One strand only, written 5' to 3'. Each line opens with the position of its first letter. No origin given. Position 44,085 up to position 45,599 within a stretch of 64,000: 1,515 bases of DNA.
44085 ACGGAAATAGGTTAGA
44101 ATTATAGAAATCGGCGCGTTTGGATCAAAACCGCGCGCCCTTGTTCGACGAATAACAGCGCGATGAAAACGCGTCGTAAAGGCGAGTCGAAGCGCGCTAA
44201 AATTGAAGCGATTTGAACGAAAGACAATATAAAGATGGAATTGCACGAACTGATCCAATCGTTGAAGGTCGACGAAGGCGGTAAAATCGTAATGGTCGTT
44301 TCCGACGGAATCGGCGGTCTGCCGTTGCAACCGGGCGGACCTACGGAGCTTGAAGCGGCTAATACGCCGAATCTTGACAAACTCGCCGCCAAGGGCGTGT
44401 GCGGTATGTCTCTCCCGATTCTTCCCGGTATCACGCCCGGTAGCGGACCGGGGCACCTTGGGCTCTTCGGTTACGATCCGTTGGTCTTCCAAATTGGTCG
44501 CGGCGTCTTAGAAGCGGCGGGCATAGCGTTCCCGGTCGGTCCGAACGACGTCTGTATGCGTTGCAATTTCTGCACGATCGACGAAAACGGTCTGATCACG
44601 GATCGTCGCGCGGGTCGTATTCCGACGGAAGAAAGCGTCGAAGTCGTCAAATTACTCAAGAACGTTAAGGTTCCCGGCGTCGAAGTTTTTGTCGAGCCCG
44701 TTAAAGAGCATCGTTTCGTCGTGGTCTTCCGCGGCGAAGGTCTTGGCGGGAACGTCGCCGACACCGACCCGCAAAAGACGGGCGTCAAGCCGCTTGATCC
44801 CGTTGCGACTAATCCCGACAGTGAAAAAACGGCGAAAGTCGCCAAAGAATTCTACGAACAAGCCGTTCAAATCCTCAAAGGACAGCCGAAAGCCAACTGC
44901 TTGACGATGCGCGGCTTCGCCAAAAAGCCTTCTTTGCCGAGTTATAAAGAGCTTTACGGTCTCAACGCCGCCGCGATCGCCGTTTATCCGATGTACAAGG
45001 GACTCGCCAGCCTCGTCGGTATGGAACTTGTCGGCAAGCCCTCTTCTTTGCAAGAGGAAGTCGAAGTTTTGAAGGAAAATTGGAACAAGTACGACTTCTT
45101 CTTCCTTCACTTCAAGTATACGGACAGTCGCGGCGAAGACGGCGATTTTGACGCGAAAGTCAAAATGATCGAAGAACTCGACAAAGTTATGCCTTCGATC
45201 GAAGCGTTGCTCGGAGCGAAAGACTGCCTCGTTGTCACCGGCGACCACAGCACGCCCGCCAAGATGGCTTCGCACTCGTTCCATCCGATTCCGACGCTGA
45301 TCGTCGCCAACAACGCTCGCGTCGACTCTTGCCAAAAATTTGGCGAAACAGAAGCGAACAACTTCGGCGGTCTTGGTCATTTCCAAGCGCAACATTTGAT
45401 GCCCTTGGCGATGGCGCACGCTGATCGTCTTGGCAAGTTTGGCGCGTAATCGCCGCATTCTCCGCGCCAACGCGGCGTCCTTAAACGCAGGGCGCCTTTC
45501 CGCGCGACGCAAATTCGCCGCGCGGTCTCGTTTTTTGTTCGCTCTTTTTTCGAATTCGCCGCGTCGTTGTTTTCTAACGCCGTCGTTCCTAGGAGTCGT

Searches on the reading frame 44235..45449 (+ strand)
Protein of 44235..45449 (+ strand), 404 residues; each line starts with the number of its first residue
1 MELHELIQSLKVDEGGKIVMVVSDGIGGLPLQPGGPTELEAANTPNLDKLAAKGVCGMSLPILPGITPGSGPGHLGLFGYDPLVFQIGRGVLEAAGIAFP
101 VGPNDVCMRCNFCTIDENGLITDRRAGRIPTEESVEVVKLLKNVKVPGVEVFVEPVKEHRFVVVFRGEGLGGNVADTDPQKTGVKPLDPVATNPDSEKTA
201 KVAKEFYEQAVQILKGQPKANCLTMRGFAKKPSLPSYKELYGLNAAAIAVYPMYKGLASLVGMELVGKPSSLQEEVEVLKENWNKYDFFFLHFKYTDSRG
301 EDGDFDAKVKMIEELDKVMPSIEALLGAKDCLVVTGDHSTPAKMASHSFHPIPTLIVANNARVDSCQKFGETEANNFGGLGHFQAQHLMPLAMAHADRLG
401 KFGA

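Call 13: search_protein_families(library=pfam, proteins=[window:44235-45449:+], max_evalue=0.001)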
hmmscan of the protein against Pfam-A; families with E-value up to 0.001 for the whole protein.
window:44235-45449:+ (404 aa): 2 families
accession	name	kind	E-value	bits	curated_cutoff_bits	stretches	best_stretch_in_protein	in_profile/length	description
PF10143.14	PhosphMutase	-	1.3e-47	162.3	21.5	1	51-218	1-168/170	2,3-bisphosphoglycerate-independent phosphoglycerate mutase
PF01676.23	Metalloenzyme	-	7.2e-41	140.8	24.3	1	17-393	2-250/252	Metalloenzyme superfamily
